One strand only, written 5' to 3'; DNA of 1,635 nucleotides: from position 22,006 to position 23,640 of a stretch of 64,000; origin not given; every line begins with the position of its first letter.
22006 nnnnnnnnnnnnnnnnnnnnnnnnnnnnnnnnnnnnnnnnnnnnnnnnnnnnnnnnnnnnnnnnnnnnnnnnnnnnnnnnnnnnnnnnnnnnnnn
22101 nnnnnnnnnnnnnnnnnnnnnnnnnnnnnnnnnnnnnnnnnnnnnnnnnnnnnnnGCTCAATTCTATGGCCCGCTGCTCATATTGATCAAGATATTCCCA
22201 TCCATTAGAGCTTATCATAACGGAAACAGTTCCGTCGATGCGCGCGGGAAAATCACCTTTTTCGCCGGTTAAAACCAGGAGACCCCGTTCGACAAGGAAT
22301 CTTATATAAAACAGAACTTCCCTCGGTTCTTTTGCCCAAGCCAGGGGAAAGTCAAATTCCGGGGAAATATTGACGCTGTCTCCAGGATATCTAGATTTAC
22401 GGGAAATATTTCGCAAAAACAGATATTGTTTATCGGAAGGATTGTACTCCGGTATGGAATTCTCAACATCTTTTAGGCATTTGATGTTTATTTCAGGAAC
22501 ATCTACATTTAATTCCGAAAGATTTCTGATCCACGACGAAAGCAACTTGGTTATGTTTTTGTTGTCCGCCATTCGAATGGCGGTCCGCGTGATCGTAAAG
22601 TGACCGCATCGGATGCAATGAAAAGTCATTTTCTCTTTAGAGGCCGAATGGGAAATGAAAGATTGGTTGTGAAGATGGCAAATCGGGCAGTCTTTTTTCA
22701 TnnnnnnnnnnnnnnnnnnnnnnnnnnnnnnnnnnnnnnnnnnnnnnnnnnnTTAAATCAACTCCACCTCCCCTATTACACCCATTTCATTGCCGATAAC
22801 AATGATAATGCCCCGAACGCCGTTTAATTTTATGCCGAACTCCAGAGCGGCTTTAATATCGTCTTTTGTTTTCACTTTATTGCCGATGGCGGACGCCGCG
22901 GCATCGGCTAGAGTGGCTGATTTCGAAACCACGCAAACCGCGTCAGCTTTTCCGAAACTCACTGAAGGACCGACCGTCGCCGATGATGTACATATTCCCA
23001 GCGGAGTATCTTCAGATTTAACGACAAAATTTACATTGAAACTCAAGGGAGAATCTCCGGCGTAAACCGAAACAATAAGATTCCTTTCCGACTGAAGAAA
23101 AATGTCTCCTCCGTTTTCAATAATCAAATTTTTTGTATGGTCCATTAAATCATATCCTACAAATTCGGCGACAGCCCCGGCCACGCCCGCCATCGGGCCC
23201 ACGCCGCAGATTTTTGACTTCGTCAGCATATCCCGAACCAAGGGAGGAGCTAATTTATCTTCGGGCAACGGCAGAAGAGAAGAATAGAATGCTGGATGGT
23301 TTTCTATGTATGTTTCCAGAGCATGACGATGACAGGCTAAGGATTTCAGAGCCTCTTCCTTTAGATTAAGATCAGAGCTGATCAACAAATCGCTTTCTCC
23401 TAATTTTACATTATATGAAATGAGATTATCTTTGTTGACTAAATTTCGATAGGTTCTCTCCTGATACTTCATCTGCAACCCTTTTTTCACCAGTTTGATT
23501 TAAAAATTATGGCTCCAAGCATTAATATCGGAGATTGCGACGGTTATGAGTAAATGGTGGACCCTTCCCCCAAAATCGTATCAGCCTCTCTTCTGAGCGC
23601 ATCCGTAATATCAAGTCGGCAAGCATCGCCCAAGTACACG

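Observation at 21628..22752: AT-rich orphan gene: zinc ribbon + winged-helix-like + nucleoside 2-deoxyribosyltransferase/TIR-like domain (possible conflict/defence effector)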

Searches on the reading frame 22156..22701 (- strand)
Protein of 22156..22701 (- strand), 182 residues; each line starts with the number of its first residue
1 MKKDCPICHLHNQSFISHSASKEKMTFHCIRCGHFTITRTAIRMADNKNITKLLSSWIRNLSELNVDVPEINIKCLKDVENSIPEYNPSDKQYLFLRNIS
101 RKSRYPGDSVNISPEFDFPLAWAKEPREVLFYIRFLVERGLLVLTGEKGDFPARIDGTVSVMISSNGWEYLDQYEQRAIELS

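Call 83: predict_structure(alignment_id=A5)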
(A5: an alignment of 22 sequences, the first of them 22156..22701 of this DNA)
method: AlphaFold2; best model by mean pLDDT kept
length: 182 residues; sequences in the alignment: 22
mean_pLDDT: 89.8   pTM: 0.83
mean pLDDT of the five models: 89.8, 89.8, 89.5, 87.2, 81.9
residues with pLDDT >= 90: 136; 70-90: 33; 50-70: 13; < 50: 0
segments of 3 or more residues with pLDDT < 50: none
pLDDT, mean of each block of 10 residues (from residue 1): 92 82 88 95 94 95 93 94 90 94 84 94 94 95 81 78 94 83 70
secondary structure, 60 per line:
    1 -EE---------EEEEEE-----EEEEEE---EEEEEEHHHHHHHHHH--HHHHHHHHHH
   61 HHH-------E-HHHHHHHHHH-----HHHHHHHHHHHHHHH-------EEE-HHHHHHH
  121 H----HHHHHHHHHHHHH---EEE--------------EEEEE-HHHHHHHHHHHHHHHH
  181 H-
elements in order: E13-18 E24-29 E33-38 H39-48 H51-63 H73-82 H88-102 E110-112 H114-121 H126-138 E142-144 E159-163 H165-181

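Call 85: fold_search(model_id=the predicted structure, library=pdb)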
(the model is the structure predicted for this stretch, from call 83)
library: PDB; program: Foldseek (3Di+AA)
matches with E <= 10: 210; with E <= 0.001: 0
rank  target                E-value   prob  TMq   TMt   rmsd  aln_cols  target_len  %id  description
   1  7el3_B                2.9e-02  0.97  0.32  0.41   8.6       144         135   12  Crystal structure of HpaR-DNA complex from Acinetobacter baumannii (released 2022-01-19)
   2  7oz3_A                1.8e-01  0.95  0.34  0.31   4.4       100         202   14  S. agalactiae BusR in complex with its busA-promotor DNA (released 2021-08-11)
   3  8xzu                  2.2e-01  0.85  0.33  0.44   7.2       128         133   14  HosA transcriptional regulator from enteropathogenic Escherichia coli O127:H6 (strain E2348/69) bound with 4-hydroxy ben (released 2024-08-28)
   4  4em0                  2.2e-01  0.57  0.31  0.37  11.3       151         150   14  staphylococcus aureus MarR in complex with salicylate and kanamycin (released 2013-04-17)
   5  4rgr_A                2.4e-01  0.90  0.36  0.46   9.5       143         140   15  Crystal Structure of Putative MarR Family Transcriptional Regulator HcaR from Acinetobacter sp. ADP (released 2015-03-04)
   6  6pco_A                2.8e-01  0.96  0.34  0.43   4.6        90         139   19  Mechanism for regulation of DNA binding of Bordetella bronchiseptica BpsR by 6-hydroxynicotinic acid (released 2019-11-06)
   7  9ilk_MODEL_1_A        2.8e-01  0.80  0.33  0.49   8.3       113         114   14  monomeric SarA, truncation of residue 20-124 (released 2025-10-15)
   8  8q7z_Aj               3.0e-01  0.84  0.32  0.54   4.3        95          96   13  Structure of the G. gallus 80S non-rotated ribosome (released 2024-08-28)
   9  8s0e_G                3.1e-01  0.25  0.28  0.16  16.5       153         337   15  H. sapiens OCCM bound to double stranded DNA (released 2024-10-02)
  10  7pza_A                3.3e-01  0.16  0.26  0.22  10.9       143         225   16  Structure of the Clr-cAMP-DNA complex (released 2022-11-02)
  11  8xu0_B                3.7e-01  0.60  0.32  0.41   8.9       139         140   12  Clostridioides difficile MarR (WP_003434724) with salicylate (released 2024-11-20)
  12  8zp5_B                4.0e-01  0.21  0.29  0.17  18.6       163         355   12  Cryo-EM structure of origin recognition complex (Orc5 basic patch mutations) with ARS1 DNA bound (released 2025-04-16)
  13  3e6m_C                5.0e-01  0.69  0.35  0.43   8.6       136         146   12  The crystal structure of a MarR family transcriptional regulator from Silicibacter pomeroyi DSS. (released 2008-09-02)
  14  7jgr_E                6.3e-01  0.21  0.30  0.15  18.0       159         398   15  Structure of Drosophila ORC bound to DNA (84 bp) and Cdc6 (released 2020-09-09)
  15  4xgc_E                6.3e-01  0.21  0.31  0.16  17.8       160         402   13  Crystal structure of the eukaryotic origin recognition complex (released 2015-04-01)
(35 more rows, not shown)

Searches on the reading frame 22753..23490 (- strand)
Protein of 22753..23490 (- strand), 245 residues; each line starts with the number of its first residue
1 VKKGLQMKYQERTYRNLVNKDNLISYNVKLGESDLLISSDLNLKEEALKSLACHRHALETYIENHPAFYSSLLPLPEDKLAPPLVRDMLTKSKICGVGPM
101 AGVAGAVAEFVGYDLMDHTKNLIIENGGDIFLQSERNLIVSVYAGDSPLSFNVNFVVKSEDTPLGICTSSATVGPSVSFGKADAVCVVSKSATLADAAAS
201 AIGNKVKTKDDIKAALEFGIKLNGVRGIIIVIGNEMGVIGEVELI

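Call 3: search_protein_families(library=pfam, proteins=[window:22753-23490:-], max_evalue=1)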
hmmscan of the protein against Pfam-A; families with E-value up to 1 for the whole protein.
window:22753-23490:- (245 aa): 2 families
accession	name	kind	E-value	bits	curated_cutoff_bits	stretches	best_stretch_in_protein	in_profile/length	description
PF17903.8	KH_KRR1_1st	-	0.055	14.1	23.4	1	151-198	29-76/81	Krr1 KH1 domain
PF25591.1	LRV_2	-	0.24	11.9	27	1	42-73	11-42/61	Leucine Rich Repeat Variant domain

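Call 49: find_related_loci(query=A3, collection=metagenome_contigs, flank=7000)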
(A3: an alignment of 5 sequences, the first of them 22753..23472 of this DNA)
Query A3 (239 aa) in metagenome_contigs; peptide patterns used: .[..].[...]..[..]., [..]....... (x = any residue, [..] = any of these).
493 stretches matched a pattern; 103 encode a relative of the query (tblastn E <= 1e-3); the best 80 are kept; 80 distinct loci.
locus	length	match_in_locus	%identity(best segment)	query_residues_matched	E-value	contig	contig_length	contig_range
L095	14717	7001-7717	79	1-239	2e-122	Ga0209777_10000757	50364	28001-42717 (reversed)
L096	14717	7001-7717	74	1-239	4e-121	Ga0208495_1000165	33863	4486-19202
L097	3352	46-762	79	1-239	8e-124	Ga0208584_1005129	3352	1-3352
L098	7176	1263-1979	74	1-239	2e-119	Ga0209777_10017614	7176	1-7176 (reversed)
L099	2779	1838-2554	73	1-239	8e-124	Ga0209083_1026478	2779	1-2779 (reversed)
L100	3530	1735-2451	72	1-239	2e-121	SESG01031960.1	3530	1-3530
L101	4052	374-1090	78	1-239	2e-120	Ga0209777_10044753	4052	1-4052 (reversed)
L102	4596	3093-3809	77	1-239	1e-119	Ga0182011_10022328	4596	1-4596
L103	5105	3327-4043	74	1-239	6e-119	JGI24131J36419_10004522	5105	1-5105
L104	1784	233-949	80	1-239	2e-126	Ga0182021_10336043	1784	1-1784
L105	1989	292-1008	77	1-239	1e-125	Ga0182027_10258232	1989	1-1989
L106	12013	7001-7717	75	1-239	1e-117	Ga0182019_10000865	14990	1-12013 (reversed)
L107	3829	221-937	77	1-239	2e-119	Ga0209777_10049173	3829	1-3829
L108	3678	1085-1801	78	1-239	8e-120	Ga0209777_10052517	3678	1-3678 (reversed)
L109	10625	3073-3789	76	1-239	3e-116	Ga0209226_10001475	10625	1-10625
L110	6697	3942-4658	74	1-239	5e-116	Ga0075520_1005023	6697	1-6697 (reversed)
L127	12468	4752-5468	78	1-239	4e-110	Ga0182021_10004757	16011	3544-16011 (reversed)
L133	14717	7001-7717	72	1-239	3e-109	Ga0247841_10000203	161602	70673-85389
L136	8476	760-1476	72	1-239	2e-108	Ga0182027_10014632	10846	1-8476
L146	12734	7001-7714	74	1-238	8e-107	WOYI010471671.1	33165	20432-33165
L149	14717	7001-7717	69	1-239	3e-106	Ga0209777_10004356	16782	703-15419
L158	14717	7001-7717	69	1-239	2e-104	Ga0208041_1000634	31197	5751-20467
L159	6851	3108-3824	69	1-239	4e-104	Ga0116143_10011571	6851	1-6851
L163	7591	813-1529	67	1-239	2e-103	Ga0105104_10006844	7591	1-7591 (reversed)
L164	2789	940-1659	70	1-239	3e-106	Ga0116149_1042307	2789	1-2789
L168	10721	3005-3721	68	1-239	7e-101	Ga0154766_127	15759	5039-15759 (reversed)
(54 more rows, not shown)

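Call 53: search_protein_families(library=pfam, proteins=[L127:6547-7494:+, L110:5741-6190:+, L103:4071-4841:+, L163:1585-2028:+, L168:5015-5710:+, L136:2626-2937:+, L097:850-1848:+, L164:1877-2215:+], max_evalue=0.01)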
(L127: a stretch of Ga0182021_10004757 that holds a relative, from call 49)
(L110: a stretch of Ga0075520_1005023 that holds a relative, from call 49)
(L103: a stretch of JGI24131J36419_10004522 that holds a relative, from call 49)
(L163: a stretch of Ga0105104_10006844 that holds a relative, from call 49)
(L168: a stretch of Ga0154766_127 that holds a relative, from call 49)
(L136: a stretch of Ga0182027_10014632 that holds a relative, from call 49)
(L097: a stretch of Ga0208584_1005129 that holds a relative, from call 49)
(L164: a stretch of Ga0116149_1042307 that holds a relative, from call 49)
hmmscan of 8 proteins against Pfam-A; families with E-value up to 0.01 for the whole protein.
L127:6547-7494:+ (315 aa): 0 families

L110:5741-6190:+ (149 aa): 0 families

L103:4071-4841:+ (256 aa): 1 family
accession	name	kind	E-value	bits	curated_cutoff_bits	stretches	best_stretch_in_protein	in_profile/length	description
PF01786.24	AOX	-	0.00016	21.9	22.7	1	55-225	36-209/216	Alternative oxidase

L163:1585-2028:+ (147 aa): 3 families
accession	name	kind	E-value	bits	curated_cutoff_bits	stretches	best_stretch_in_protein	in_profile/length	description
PF03061.28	4HBT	-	1.3e-13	51.5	20.6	1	60-131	3-75/79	Thioesterase superfamily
PF14539.12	DUF4442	-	1.2e-08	35.6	25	1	28-113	15-99/132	Domain of unknown function (DUF4442)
PF13622.12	4HBT_3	-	5.2e-06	27.1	24.3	1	60-140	10-82/83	Acyl-CoA thioesterase N-terminal domain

L168:5015-5710:+ (231 aa): 4 families
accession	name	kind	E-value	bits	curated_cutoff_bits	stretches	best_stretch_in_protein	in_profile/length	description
PF04140.19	ICMT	-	6.8e-11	42.9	24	1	121-209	4-94/95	Isoprenylcysteine carboxyl methyltransferase (ICMT) family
PF04191.18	PEMT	-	6.4e-09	36.6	25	1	120-209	8-99/105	Phospholipid methyltransferase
PF01222.22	ERG4_ERG24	-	5e-06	26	27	1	142-231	340-432/432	Ergosterol biosynthesis ERG4/ERG24 family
PF06966.17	DUF1295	-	0.00081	19.4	20.4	1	148-221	151-234/235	Protein of unknown function (DUF1295)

L136:2626-2937:+ (103 aa): 1 family
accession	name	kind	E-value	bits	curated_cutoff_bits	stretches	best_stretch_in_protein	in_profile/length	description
PF13146.11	TRL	-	2.2e-28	98.8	25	1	26-103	1-77/77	TRL-like protein family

L097:850-1848:+ (332 aa): 1 family
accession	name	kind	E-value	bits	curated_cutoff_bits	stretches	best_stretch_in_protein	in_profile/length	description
PF01545.26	Cation_efflux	-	1e-36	127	26.6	1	34-246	2-198/198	Cation efflux family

L164:1877-2215:+ (112 aa): 1 family
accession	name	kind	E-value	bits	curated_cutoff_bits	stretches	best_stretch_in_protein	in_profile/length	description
PF11006.13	DUF2845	-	8.2e-12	45.7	21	1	29-94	2-84/90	Protein of unknown function (DUF2845)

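Call 54: search_protein_families(library=pfam, proteins=[L095:7834-8967:+, L095:8970-9731:+, L133:7725-9092:+, L146:7828-11505:-, L146:11517-12623:-, L149:9484-11307:+, L158:8807-12616:+, L158:12662-14689:+, L159:5202-6722:-, L108:2502-3500:+], max_evalue=0.01)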
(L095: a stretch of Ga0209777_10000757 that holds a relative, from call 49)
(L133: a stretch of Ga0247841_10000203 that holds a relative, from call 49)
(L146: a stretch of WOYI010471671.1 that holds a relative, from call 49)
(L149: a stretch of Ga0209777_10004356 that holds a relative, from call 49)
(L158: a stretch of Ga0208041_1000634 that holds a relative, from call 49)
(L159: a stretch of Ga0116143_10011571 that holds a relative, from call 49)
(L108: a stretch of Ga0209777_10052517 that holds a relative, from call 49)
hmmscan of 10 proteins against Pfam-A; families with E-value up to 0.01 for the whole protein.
L095:7834-8967:+ (377 aa): 1 family
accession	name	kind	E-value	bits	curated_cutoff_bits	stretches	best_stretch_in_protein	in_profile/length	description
PF14072.11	DndB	-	5.9e-13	49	29.1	1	19-277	3-240/338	DNA-sulfur modification-associated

L095:8970-9731:+ (253 aa): 1 family
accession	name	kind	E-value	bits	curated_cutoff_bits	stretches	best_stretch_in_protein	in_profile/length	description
PF13645.11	YkuD_2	-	0.0022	17.9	27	1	189-219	111-141/169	L,D-transpeptidase catalytic domain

L133:7725-9092:+ (455 aa): 6 families
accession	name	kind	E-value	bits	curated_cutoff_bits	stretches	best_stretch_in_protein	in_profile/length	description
PF14528.11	LAGLIDADG_3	-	1.2e-07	32.3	22.5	1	345-410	1-64/82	LAGLIDADG-like domain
PF01381.28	HTH_3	-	1.7e-07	31.6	23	1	9-40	2-33/55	Helix-turn-helix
PF13560.12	HTH_31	-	0.00013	22.6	27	0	10-40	8-38/64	Helix-turn-helix domain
PF13413.12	HTH_25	-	0.0066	16.7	24.6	0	8-39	2-33/62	Helix-turn-helix domain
PF00165.29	HTH_AraC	-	0.0067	17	26.6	0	159-186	6-33/42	Bacterial regulatory helix-turn-helix proteins, AraC family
PF08279.18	HTH_11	-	0.0078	16.5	25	0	163-183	17-37/55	HTH domain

L146:7828-11505:- (1225 aa): 6 families
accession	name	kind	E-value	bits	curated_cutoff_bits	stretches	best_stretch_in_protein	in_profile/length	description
PF13476.12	AAA_23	-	4.1e-24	86.8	27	1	6-210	2-196/201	AAA domain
PF13558.12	SbcC_Walker_B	-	8.2e-12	45.6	27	1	1102-1177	5-89/90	SbcC/RAD50-like, Walker B motif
PF13555.12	AAA_29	-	5.8e-06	26.4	27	1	27-57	19-49/61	P-loop containing region of AAA domain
PF02463.25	SMC_N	-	0.00023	21.1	40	1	717-1211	101-217/220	RecF/RecN/SMC N terminal domain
PF25199.1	nSTAND_NTPase5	-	0.0039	17.5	34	0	31-55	42-66/145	Novel STAND NTPase 5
PF00005.33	ABC_tran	-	0.0063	17.5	25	1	30-57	11-38/137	ABC transporter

L146:11517-12623:- (368 aa): 2 families
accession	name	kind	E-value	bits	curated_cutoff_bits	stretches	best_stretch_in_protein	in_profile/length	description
PF12320.13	SbcD_C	-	9.5e-16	58.5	24.4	1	244-339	2-93/94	Type 5 capsule protein repressor C-terminal domain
PF00149.33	Metallophos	-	1.5e-08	35.7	21.5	1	2-194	34-190/191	Calcineurin-like phosphoesterase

L149:9484-11307:+ (607 aa): 2 families
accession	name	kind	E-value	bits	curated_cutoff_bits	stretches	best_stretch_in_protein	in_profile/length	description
PF13589.12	HATPase_c_3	-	2.8e-21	76.4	25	1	38-152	3-113/137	Histidine kinase-, DNA gyrase B-, and HSP90-like ATPase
PF02518.31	HATPase_c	-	1.4e-05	25.9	26.4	1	38-110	6-80/111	Histidine kinase-, DNA gyrase B-, and HSP90-like ATPase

L158:8807-12616:+ (1269 aa): 0 families

L158:12662-14689:+ (675 aa): 7 families
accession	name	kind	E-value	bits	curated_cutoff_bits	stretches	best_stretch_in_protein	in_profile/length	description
PF03446.21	NAD_binding_2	-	3.3e-33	115.4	21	1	383-543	1-161/161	NAD binding domain of 6-phosphogluconate dehydrogenase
PF00393.24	6PGD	-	9.2e-15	55.2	27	1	548-653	1-116/290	6-phosphogluconate dehydrogenase, C-terminal domain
PF00557.29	Peptidase_M24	-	5.9e-09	36.4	23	1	144-292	3-155/208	Metallopeptidase family M24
PF02826.25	2-Hacid_dh_C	-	1.5e-08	34.6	25.1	1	378-477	33-129/178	D-isomer specific 2-hydroxyacid dehydrogenase, NAD binding domain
PF03807.23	F420_oxidored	-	0.00013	22.9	21.6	1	383-474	1-91/94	NADP oxidoreductase coenzyme F420-dependent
PF02737.24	3HCDH_N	-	0.0008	19.8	22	1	384-414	2-32/180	3-hydroxyacyl-CoA dehydrogenase, NAD binding domain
PF01321.24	Creatinase_N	-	0.0066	17.4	22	0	8-109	1-85/128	Creatinase/Prolidase N-terminal domain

L159:5202-6722:- (506 aa): 2 families
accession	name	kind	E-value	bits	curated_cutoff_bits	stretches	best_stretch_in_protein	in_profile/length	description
PF13751.12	DDE_Tnp_1_6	-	2.1e-16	60.8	25.1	1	332-447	2-123/125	Transposase DDE domain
PF01609.27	DDE_Tnp_1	-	2e-08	34.6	23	1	221-445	26-200/200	Transposase DDE domain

L108:2502-3500:+ (332 aa): 0 families
